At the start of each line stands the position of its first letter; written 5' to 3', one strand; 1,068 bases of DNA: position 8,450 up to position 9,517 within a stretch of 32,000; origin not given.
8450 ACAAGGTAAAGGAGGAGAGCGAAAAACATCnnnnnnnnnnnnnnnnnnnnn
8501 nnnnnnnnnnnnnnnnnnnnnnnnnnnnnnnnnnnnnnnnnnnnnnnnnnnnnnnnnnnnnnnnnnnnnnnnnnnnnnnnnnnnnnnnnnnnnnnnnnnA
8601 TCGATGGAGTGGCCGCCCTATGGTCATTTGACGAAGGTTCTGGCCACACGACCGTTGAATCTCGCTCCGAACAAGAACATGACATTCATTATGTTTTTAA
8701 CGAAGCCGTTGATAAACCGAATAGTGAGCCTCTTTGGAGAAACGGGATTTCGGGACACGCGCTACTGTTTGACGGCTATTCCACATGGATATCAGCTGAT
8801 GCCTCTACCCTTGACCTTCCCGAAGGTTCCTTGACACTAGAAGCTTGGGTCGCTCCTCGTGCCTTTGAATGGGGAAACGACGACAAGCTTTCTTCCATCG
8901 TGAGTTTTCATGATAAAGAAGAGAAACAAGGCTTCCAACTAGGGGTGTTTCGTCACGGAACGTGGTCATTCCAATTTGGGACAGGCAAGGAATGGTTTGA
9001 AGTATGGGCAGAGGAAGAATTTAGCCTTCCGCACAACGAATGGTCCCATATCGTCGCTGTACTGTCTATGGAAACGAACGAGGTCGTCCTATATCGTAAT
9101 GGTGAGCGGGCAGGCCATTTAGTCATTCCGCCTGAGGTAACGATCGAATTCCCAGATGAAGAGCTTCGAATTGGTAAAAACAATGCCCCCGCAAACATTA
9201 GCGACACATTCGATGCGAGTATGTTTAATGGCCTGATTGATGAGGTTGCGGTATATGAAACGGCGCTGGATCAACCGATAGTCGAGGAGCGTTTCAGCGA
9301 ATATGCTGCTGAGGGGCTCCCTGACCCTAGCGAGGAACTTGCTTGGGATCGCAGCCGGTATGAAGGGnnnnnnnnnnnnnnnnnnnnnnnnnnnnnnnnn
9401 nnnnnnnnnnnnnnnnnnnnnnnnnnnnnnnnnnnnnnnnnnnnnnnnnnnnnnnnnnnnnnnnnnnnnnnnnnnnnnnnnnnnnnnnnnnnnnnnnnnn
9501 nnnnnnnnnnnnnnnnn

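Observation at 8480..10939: The LamG-linked GH32 subfamily replaces the nucleophile Asp with Glu (W[MQ]NEP) and the EC motif with EL, in all three paralogs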

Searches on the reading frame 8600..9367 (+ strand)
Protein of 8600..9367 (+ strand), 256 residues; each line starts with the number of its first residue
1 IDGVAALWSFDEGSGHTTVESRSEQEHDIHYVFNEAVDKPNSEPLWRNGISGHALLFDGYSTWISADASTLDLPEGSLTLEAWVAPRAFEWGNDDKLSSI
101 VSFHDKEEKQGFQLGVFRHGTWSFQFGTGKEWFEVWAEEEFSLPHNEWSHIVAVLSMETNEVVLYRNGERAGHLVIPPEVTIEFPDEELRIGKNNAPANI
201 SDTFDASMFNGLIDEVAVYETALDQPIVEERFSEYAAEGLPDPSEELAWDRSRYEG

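Call 90: search_solved_structures(query=window:8600-9367:+, max_evalue=10, show_alignments=2)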
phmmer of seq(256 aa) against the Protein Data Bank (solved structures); distinct sequences matched with E-value up to 10: 1.
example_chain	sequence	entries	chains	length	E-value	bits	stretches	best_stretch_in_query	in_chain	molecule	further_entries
4qvs_A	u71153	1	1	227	0.00061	22.5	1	28-225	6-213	S-layer domain-containing protein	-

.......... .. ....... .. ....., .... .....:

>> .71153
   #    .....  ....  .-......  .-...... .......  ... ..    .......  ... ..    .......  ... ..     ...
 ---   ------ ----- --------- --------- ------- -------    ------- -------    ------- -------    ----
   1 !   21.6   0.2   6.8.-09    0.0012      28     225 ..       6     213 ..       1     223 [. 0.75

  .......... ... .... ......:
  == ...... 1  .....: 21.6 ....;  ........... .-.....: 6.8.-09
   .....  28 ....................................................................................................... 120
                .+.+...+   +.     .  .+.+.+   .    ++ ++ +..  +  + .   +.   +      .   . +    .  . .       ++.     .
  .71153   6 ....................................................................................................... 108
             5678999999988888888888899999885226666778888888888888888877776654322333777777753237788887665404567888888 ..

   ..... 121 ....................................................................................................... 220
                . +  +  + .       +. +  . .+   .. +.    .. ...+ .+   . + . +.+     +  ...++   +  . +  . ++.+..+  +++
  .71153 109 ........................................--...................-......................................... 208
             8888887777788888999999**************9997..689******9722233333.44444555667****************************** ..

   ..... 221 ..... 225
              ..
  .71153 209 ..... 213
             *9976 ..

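Call 105: predict_structure(alignment_id=A4)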
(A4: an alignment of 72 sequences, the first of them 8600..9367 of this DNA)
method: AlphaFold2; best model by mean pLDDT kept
length: 256 residues; sequences in the alignment: 72
mean_pLDDT: 95.9   pTM: 0.93
mean pLDDT of the five models: 95.9, 95.5, 95.2, 95.1, 94.9
residues with pLDDT >= 90: 237; 70-90: 18; 50-70: 1; < 50: 0
segments of 3 or more residues with pLDDT < 50: none
pLDDT, mean of each block of 10 residues (from residue 1): 91 97 96 93 96 96 94 94 97 94 98 98 98 98 98 98 99 97 97 96 92 98 98 95 95 86
secondary structure, 60 per line:
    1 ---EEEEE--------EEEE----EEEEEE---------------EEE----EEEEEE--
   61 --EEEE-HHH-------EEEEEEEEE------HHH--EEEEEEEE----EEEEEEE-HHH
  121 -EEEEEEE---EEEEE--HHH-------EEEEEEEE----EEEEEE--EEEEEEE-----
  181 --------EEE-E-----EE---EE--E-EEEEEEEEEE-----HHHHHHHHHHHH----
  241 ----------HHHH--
elements in order: E4-8 E17-20 E25-30 E46-48 E53-58 E63-66 E78-86 E98-105 E110-116 E122-128 E132-136 E149-156 E161-166 E169-175 E189-191 E210-219 H225-236 H251-254

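Call 107: fold_search(model_id=the predicted structure, library=pdb)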
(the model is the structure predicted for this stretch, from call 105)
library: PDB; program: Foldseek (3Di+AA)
matches with E <= 10: 1247; with E <= 0.001: 356
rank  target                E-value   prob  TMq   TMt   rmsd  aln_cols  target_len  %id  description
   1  5hon_A                1.4e-11  1.00  0.61  0.74   5.2       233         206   18  Structure of Domain 4 of AbnA, a GH43 extracellular arabinanase from Geobacillus stearothermophilus, in complex with a (released 2017-02-01)
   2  7by5                  4.7e-11  1.00  0.64  0.14   4.7       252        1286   13  Tetanus neurotoxin mutant-(H233A/E234Q/H237A/Y375F) (released 2021-02-17)
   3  7ce2_A                1.5e-10  1.00  0.62  0.38   4.9       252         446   13  The Crystal structure of TeNT Hc complexed with neutralizing antibody (released 2021-04-07)
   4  5n0c_B                1.6e-10  1.00  0.62  0.14   4.7       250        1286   14  Crystal structure of the tetanus neurotoxin in complex with GM1a (released 2017-06-21)
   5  1af9                  2.0e-10  1.00  0.63  0.39   4.8       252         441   14  TETANUS NEUROTOXIN C FRAGMENT (released 1998-04-29)
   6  5n0b_A                2.3e-10  1.00  0.63  0.14   4.7       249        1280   13  Crystal structure of the tetanus neurotoxin in complex with GD1a (released 2017-06-21)
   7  5ho2                  2.8e-10  1.00  0.61  0.21   4.8       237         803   17  Crystal structure of AbnA (open conformation), a GH43 extracellular arabinanase from Geobacillus stearothermophilus (released 2017-02-01)
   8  3hmy_A                2.8e-10  1.00  0.61  0.38   4.9       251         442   14  Crystal structure of HCR/T complexed with GT2 (released 2009-07-14)
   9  6uht_B                3.3e-10  1.00  0.58  0.37   6.1       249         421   12  Crystal structure of BoNT/B receptor-binding domain in complex with VHH JLI-G10 (released 2020-03-04)
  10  1diw                  3.5e-10  1.00  0.61  0.38   5.1       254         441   13  THE HC FRAGMENT OF TETANUS TOXIN COMPLEXED WITH GALACTOSE (released 2000-03-24)
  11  5vid_C                3.7e-10  1.00  0.57  0.36   6.1       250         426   12  Receptor binding domain of BoNT/B in complex with mini-protein binder Bot.0671.2 (released 2017-09-20)
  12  1fv2_A                4.4e-10  1.00  0.61  0.37   5.0       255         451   14  The Hc fragment of tetanus toxin complexed with an analogue of its ganglioside receptor GT1B (released 2001-09-05)
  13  4kbb_B                4.4e-10  1.00  0.56  0.36   6.3       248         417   12  Structure of Botulinum neurotoxin B binding domain in complex with both synaptotagmin II and GD1a (released 2013-07-03)
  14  6ul4_A                4.6e-10  1.00  0.58  0.37   6.1       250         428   12  Crystal structure of BoNT/B receptor-binding domain in complex with VHH JLO-G11 (released 2020-03-04)
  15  5hp6                  4.9e-10  1.00  0.60  0.21   5.3       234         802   17  Structure of AbnA, a GH43 extracellular arabinanase from Geobacillus stearothermophilus (a new conformational state) (released 2017-02-01)
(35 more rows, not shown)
